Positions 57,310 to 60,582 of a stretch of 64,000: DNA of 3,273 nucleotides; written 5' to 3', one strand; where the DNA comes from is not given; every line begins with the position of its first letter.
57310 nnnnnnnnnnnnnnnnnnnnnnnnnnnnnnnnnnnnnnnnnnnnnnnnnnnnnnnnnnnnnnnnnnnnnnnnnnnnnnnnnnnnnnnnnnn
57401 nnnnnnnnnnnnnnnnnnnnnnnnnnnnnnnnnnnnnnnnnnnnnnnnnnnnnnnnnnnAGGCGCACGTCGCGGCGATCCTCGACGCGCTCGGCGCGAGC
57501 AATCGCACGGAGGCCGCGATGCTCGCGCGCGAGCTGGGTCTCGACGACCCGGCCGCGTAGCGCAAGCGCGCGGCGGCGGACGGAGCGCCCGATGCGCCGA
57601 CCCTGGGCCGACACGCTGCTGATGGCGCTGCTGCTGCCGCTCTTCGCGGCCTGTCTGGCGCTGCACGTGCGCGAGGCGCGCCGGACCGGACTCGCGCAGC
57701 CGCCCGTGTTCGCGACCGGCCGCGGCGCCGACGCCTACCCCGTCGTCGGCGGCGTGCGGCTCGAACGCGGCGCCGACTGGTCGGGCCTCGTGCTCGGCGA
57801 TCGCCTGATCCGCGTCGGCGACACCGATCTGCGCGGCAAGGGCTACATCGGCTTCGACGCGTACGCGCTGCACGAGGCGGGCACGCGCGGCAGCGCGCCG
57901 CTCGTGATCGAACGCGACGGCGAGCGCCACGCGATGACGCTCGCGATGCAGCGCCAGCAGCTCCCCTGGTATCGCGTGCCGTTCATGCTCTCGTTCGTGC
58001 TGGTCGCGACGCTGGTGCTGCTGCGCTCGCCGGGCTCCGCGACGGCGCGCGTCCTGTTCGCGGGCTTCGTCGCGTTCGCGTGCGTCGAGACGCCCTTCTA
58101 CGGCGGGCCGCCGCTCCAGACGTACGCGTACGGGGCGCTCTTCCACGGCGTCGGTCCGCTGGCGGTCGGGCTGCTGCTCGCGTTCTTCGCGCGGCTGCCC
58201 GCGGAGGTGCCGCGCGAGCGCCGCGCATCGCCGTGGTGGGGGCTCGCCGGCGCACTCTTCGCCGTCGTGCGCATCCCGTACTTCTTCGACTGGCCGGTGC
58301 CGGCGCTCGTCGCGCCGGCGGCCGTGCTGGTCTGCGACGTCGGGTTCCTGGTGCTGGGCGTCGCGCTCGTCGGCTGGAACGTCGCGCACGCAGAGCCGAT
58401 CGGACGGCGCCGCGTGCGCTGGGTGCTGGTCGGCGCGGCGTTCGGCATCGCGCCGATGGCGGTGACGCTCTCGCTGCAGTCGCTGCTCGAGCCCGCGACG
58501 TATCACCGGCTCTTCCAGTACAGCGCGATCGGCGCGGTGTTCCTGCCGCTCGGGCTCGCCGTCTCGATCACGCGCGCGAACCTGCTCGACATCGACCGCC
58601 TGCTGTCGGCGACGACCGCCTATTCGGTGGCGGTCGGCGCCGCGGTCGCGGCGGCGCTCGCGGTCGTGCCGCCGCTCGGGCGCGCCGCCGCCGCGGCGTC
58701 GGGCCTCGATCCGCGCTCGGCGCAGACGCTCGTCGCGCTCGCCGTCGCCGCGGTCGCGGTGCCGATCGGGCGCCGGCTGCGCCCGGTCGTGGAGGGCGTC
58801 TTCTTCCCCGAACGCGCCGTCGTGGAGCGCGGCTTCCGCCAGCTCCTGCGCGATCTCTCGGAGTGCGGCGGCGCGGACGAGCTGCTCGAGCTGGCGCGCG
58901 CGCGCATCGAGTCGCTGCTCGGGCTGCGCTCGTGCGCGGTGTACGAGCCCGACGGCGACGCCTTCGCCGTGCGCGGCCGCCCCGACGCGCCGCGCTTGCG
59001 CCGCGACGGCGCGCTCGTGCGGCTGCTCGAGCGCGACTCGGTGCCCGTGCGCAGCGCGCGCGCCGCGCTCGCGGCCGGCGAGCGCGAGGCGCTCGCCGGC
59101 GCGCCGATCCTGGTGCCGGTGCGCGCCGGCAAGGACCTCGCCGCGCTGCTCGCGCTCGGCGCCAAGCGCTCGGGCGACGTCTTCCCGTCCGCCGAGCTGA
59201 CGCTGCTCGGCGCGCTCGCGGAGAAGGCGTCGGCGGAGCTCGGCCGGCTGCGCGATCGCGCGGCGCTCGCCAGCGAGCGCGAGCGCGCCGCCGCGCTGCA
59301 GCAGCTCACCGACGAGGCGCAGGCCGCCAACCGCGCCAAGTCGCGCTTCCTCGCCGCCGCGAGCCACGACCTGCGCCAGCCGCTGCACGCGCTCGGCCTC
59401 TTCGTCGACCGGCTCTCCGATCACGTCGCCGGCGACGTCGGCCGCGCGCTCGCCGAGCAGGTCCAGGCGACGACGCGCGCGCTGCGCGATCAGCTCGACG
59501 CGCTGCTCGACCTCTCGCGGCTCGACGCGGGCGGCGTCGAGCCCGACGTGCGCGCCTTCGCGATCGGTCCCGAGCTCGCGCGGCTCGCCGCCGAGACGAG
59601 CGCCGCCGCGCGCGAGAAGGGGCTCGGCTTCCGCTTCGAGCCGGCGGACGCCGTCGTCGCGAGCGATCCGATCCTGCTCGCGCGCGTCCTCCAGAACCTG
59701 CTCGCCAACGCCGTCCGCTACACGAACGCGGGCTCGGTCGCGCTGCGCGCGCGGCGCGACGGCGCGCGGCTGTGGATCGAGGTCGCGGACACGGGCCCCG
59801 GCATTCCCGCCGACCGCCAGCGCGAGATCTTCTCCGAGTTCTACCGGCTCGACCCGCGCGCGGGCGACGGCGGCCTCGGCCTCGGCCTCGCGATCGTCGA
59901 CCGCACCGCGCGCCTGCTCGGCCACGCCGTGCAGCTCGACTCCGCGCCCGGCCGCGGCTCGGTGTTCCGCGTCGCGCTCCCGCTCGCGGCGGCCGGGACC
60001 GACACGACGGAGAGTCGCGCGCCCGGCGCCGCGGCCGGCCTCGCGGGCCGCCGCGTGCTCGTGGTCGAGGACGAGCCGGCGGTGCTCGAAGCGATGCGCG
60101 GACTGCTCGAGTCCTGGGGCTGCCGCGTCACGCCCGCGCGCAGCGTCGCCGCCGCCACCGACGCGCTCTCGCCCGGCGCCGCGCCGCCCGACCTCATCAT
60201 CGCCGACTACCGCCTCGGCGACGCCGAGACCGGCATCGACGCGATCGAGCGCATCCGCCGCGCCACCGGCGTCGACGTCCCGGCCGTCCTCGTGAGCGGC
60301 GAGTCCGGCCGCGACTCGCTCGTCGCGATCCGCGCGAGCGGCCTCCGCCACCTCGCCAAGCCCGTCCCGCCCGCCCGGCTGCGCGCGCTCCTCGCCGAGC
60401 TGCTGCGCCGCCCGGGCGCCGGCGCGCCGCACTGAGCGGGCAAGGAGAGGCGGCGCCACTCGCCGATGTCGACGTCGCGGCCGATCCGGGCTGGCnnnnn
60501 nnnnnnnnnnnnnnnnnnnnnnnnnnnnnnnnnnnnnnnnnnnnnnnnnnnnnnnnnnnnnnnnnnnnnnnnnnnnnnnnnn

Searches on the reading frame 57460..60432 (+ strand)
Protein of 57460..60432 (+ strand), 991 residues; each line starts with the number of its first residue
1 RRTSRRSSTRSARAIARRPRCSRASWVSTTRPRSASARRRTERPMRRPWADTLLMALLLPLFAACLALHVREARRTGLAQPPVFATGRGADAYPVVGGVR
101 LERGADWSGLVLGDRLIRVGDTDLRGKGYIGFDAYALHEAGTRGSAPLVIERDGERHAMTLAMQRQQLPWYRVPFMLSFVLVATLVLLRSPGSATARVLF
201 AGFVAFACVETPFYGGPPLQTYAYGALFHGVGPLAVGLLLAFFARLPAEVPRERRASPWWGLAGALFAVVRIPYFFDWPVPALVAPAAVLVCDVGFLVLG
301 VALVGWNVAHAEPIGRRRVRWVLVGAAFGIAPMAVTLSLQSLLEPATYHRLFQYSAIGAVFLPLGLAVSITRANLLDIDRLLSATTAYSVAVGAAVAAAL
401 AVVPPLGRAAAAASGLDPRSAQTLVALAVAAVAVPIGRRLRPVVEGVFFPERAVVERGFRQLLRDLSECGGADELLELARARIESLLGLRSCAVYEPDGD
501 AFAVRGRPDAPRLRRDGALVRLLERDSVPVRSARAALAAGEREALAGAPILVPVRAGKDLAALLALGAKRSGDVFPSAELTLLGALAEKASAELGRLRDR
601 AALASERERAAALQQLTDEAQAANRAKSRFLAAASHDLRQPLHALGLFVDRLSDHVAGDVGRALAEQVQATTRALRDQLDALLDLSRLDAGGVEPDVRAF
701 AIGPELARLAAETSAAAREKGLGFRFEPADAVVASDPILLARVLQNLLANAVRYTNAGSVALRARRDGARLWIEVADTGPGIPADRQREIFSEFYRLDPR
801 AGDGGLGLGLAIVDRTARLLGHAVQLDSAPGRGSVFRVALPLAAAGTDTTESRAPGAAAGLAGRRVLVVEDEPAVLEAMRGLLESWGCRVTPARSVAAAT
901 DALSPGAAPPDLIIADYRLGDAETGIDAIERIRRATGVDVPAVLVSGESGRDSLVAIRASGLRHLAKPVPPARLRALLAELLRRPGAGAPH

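Call 10: search_protein_families(library=pfam, proteins=[window:57460-60432:+], max_evalue=0.001)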
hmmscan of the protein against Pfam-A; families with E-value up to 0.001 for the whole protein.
window:57460-60432:+ (991 aa): 6 families
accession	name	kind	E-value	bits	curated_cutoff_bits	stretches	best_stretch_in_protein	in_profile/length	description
PF02518.31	HATPase_c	-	4.1e-25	88.8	26.4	1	736-843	2-110/111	Histidine kinase-, DNA gyrase B-, and HSP90-like ATPase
PF00072.30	Response_reg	-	1.4e-14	54.6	30.2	1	866-978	1-110/111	Response regulator receiver domain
PF00512.31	HisKA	-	5.8e-12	45.9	26.9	1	626-691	1-66/66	His Kinase A (phospho-acceptor) domain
PF01590.32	GAF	-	0.0002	22.3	22.4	1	473-594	3-133/133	GAF domain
PF13492.12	GAF_3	-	0.00022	22.1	27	1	473-591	3-124/129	GAF domain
PF13581.12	HATPase_c_2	-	0.00072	20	27.4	0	747-810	39-104/127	Histidine kinase-like ATPase domain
